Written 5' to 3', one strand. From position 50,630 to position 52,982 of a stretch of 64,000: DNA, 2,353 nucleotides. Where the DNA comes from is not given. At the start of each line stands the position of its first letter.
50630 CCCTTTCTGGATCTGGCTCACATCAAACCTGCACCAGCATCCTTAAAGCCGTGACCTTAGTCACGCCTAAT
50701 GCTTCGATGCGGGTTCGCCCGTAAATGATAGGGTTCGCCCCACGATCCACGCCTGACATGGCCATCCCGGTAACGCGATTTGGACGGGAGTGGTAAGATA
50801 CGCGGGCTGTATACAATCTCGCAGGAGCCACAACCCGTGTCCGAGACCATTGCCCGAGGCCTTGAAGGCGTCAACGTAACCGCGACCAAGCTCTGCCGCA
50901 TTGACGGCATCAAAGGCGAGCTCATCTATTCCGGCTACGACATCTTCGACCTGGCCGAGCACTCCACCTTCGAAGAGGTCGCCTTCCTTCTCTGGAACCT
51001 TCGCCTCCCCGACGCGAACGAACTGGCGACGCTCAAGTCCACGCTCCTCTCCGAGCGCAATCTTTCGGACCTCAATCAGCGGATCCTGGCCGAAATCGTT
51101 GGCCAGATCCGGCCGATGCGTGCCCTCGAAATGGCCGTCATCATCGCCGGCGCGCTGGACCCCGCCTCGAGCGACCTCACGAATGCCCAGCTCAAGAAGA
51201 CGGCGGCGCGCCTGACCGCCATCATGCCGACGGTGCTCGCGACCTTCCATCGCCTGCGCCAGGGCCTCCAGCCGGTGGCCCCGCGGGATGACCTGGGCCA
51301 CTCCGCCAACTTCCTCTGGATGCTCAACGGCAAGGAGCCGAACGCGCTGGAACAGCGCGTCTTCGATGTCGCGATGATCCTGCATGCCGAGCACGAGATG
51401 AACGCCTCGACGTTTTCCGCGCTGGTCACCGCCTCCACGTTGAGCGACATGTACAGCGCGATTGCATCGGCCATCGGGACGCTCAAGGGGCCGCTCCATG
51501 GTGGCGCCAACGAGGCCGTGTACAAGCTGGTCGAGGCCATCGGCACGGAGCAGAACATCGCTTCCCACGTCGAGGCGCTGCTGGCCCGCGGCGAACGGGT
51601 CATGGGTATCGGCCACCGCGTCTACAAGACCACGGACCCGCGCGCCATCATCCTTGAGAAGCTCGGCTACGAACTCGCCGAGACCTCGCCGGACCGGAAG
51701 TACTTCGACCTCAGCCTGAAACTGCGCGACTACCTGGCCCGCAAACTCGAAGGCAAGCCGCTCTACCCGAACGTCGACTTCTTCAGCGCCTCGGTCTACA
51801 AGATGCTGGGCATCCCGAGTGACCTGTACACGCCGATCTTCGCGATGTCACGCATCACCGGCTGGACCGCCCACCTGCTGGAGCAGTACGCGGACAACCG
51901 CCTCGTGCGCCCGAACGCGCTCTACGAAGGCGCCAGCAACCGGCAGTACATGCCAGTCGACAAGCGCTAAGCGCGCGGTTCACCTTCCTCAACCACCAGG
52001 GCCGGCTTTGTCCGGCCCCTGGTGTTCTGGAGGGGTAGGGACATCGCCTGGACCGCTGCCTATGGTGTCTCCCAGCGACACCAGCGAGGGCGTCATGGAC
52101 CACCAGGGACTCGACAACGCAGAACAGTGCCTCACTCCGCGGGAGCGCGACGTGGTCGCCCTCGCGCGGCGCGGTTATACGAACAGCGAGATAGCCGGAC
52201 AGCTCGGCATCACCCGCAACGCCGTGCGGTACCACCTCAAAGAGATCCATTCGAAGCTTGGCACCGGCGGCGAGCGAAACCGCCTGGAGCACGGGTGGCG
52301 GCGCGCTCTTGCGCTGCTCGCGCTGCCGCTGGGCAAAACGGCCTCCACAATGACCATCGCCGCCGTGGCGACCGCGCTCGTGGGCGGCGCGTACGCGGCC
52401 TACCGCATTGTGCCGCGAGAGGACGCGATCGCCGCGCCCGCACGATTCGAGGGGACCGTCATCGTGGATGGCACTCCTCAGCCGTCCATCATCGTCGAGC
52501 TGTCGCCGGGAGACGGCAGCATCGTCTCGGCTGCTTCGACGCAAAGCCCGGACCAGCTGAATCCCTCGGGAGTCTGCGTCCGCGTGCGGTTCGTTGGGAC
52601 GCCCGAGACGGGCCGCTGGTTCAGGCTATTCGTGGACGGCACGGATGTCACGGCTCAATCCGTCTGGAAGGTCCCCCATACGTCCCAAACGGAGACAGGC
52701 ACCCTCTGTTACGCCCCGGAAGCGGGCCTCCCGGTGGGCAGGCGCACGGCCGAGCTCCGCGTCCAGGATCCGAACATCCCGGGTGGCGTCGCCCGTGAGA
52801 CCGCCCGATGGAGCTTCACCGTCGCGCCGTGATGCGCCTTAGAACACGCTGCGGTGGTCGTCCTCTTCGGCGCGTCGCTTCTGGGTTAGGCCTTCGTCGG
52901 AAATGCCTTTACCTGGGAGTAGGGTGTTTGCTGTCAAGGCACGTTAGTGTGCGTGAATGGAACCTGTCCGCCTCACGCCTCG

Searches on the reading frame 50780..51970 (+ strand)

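Call 18: search_protein_families(library=pfam, proteins=[window:50780-51970:+], max_evalue=0.001)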
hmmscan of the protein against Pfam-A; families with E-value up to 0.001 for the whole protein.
window:50780-51970:+ (396 aa): 1 family
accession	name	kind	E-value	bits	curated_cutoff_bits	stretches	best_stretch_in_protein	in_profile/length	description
PF00285.26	Citrate_synt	-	2.2e-125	418.8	27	1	27-378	1-356/357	Citrate synthase, C-terminal domain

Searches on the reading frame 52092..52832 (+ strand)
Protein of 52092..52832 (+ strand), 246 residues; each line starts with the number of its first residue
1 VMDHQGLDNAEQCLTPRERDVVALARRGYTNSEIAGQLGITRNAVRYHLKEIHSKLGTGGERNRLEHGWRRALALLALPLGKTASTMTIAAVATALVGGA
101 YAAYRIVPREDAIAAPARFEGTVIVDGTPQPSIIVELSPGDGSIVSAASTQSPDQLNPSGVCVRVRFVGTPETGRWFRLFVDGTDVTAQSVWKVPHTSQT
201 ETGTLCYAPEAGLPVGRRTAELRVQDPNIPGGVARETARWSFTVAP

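Call 3: search_protein_families(library=pfam, proteins=[window:52092-52832:+], max_evalue=0.1)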
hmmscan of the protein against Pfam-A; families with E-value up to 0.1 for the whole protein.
window:52092-52832:+ (246 aa): 15 families
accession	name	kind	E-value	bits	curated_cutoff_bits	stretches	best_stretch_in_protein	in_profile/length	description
PF00196.25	GerE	-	4e-11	42.8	23.5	1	13-59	2-48/57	Bacterial regulatory proteins, luxR family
PF08281.18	Sigma70_r4_2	-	6.1e-07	29.4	25.7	1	12-50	9-48/54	Sigma-70, region 4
PF04545.22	Sigma70_r4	-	2.7e-06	27.2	24.1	1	13-56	4-48/50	Sigma-70, region 4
PF04967.18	HTH_10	-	6.7e-05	23.1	23.1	1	27-56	22-51/53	HTH DNA binding domain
PF13384.12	HTH_23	-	0.00036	20.7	24.6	1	21-48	10-37/50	Homeodomain-like domain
PF13412.12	HTH_24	-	0.0015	18.5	21.9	1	28-51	17-40/48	Winged helix-turn-helix DNA-binding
PF01022.26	HTH_5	-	0.0029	17.9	22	1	23-51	10-38/47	Bacterial regulatory protein, arsR family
PF02954.25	HTH_8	-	0.0066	16.6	22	1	23-51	13-41/42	Bacterial regulatory protein, Fis family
PF12840.13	HTH_20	-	0.011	16.1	27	1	27-50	17-40/51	Helix-turn-helix domain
PF13518.12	HTH_28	-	0.016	15.8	25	1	21-50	5-34/52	Helix-turn-helix domain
PF13556.12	HTH_30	-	0.027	14.7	27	1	32-57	16-41/59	PucR C-terminal helix-turn-helix domain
PF21476.4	PF0610-like_N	-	0.038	14.7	33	1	15-52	1-38/50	PF0610-like, N-terminal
PF08279.18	HTH_11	-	0.043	14.1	25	1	29-55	16-42/55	HTH domain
PF09339.16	HTH_IclR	-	0.052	13.8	22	0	22-50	12-40/52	IclR helix-turn-helix domain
PF16365.12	EutK_C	-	0.065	13.7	27.5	0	22-51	8-37/52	Ethanolamine utilization protein EutK C-terminus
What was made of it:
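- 52092..52832 (+): Gene C (probable start ATG 52095). No GRP arm, GerE HTH at aa 13-59, hydrophobic segment at about aa 75-107, C-terminal domain of about 140 aa with 2 Cys and no Pfam match. Sigma70_r4_2 (29.4 bits) and Sigma70_r4 (27.2 bits) also pass their cut-offs (call 3).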

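Call 4: search_protein_families(library=ncbifam, proteins=[window:52092-52832:+], max_evalue=0.1)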
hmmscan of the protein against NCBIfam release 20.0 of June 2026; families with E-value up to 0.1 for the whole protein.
window:52092-52832:+ (246 aa): 24 families
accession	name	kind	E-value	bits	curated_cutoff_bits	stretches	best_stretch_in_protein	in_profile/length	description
NF052445.1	RespRegMctR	equivalog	5.6e-07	29.2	300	1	5-58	137-189/205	two-component system response regulator MctR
TIGR02937.1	sigma70-ECF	superfamily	1.8e-06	27.7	42.9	1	7-56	111-161/165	sigma-70 family RNA polymerase sigma factor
TIGR03020.2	EpsA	equivalog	1.9e-06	27.7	170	1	8-56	185-233/247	XrtB/PEP-CTERM-associated transcriptional regulator EpsA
NF007935.0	PRK10651.1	equivalog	3.4e-06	26.4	250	1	8-57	150-199/216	two-component system response regulator NarL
NF047785.1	respo_reg_MadR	equivalog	7e-06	25.5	300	1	8-58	143-193/209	MadR family response regulator transcription factor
NF011896.0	PRK15369.1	equivalog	1.2e-05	25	242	1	5-56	141-192/211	two component system response regulator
TIGR03541.1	reg_near_HchA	equivalog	3.1e-05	23.6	215.6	1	7-58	165-216/232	PA1136 family autoinducer-binding transcriptional regulator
NF007505.1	PRK10100.1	equivalog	6.5e-05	22.7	250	1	9-56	140-187/204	biofilm master transcriptional regulator CsgD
NF003420.0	PRK04841.1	equivalog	7.2e-05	21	537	1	13-59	838-884/903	HTH-type transcriptional regulator MalT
NF052366.1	photon_PedR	equivalog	7.5e-05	22.8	120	1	14-59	3-48/74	photosynthetic electron transport-dependent transcriptional regulator PedR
NF050132.1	TransRegAbsR2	equivalog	7.8e-05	21.6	850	1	14-60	531-577/582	LuxR family transcriptional regulator AbsR2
NF003054.0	PRK03975.1-1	equivalog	0.0002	21.4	239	1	2-45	25-68/171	putative transcriptional regulator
TIGR02985.1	Sig70_bacteroi1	subfamily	0.00068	19.9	126.4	1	12-51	113-153/162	RNA polymerase sigma-70 factor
TIGR03879.1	near_KaiC_dom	domain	0.001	19.5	65.1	1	24-50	31-57/91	probable regulatory domain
NF041673.1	transregRamA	equivalog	0.0012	18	500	1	14-58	219-263/280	acetate metabolism transcriptional regulator RamA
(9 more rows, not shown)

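Call 49: find_homologous_proteins(query=window:52092-52832:+)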
Query window:52092-52832:+ (246 aa): 27 proteins with E <= 0.001 among 8000 candidates.
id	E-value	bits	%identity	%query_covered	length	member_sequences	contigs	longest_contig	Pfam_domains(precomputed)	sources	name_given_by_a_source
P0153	8.1e-156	535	98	100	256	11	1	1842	PF00196.26,PF04545.23,PF08281.19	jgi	-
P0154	2.8e-118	412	76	100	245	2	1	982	PF04967.19,PF00196.26,PF04545.23,PF08281.19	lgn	-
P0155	2.0e-111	389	72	100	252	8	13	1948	PF00196.26,PF04545.23,PF08281.19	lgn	-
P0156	1.8e-100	353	68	97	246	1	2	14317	PF00196.26,PF08281.19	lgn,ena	-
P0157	3.1e-89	317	66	91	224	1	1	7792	-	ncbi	-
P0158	1.3e-50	190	41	98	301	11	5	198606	PF00196.26,PF04545.23,PF08281.19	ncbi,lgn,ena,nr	ncbi:MAG: hypothetical protein AMXMBFR80_00180 [Dehalococcoidia bacterium]|nr:helix-turn-helix trans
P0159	3.5e-50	189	42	97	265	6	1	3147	PF04967.19,PF00196.26,PF04545.23,PF08281.19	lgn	-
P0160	6.2e-50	188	45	55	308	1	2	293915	PF00196.26,PF04545.23,PF08281.19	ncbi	ncbi:MAG: helix-turn-helix transcriptional regulator [Dehalococcoidia bacterium]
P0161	9.7e-50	187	33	95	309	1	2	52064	PF00196.26,PF04545.23,PF08281.19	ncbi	ncbi:MAG: helix-turn-helix transcriptional regulator [Dehalococcoidia bacterium]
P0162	8.0e-49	184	39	98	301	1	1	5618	PF04967.19,PF00196.26,PF04545.23,PF08281.19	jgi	jgi:DNA-binding CsgD family transcriptional regulator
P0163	1.5e-48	183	39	98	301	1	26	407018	PF04967.19,PF00196.26,PF04545.23,PF08281.19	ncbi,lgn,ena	-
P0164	3.0e-46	176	43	100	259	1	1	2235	PF00196.26,PF04545.23,PF08281.19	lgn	-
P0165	2.4e-41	160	43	98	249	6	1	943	PF04967.19,PF00196.26,PF04545.23,PF08281.19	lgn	-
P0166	5.4e-35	139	60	46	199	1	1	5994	PF00196.26,PF04545.23,PF08281.19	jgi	-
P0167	2.7e-26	111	54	44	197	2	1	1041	PF00196.26,PF08281.19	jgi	jgi:DNA-binding CsgD family transcriptional regulator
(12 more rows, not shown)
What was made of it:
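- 52092..52832 (+): Small Dehalococcoidia/Tepidiformaceae family (call 49).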

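Call 67: find_encoding_contigs(protein=P0158, flank=3000, max_places=3)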
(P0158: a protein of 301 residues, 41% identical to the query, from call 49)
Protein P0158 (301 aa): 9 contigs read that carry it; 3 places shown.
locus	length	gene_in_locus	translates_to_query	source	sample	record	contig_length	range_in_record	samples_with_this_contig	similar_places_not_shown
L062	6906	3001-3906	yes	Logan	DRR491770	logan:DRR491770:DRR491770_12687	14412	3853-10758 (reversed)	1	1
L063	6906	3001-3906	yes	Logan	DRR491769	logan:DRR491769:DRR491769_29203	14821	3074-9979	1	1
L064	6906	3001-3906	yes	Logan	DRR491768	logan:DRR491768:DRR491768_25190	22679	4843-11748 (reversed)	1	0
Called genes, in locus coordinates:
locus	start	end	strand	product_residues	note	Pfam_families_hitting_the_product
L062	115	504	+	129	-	-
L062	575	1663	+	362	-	PF00180:Iso_dh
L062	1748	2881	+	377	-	PF00285:Citrate_synt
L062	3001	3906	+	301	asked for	PF00196:GerE, PF04545:Sigma70_r4 (weak), PF08281:Sigma70_r4_2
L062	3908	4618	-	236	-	PF01613:Flavin_Reduct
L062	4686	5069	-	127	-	PF13560:HTH_31, PF12844:HTH_19 (weak), PF01381:HTH_3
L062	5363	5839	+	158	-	PF02367:TsaE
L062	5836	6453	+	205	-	PF00814:TsaD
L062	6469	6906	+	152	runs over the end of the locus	PF00334:NDK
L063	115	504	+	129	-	-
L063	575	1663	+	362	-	PF00180:Iso_dh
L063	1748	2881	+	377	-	PF00285:Citrate_synt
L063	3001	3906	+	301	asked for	PF00196:GerE, PF04545:Sigma70_r4 (weak), PF08281:Sigma70_r4_2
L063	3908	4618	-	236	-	PF01613:Flavin_Reduct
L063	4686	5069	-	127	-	PF13560:HTH_31, PF12844:HTH_19 (weak), PF01381:HTH_3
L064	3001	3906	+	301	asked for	PF00196:GerE, PF04545:Sigma70_r4 (weak), PF08281:Sigma70_r4_2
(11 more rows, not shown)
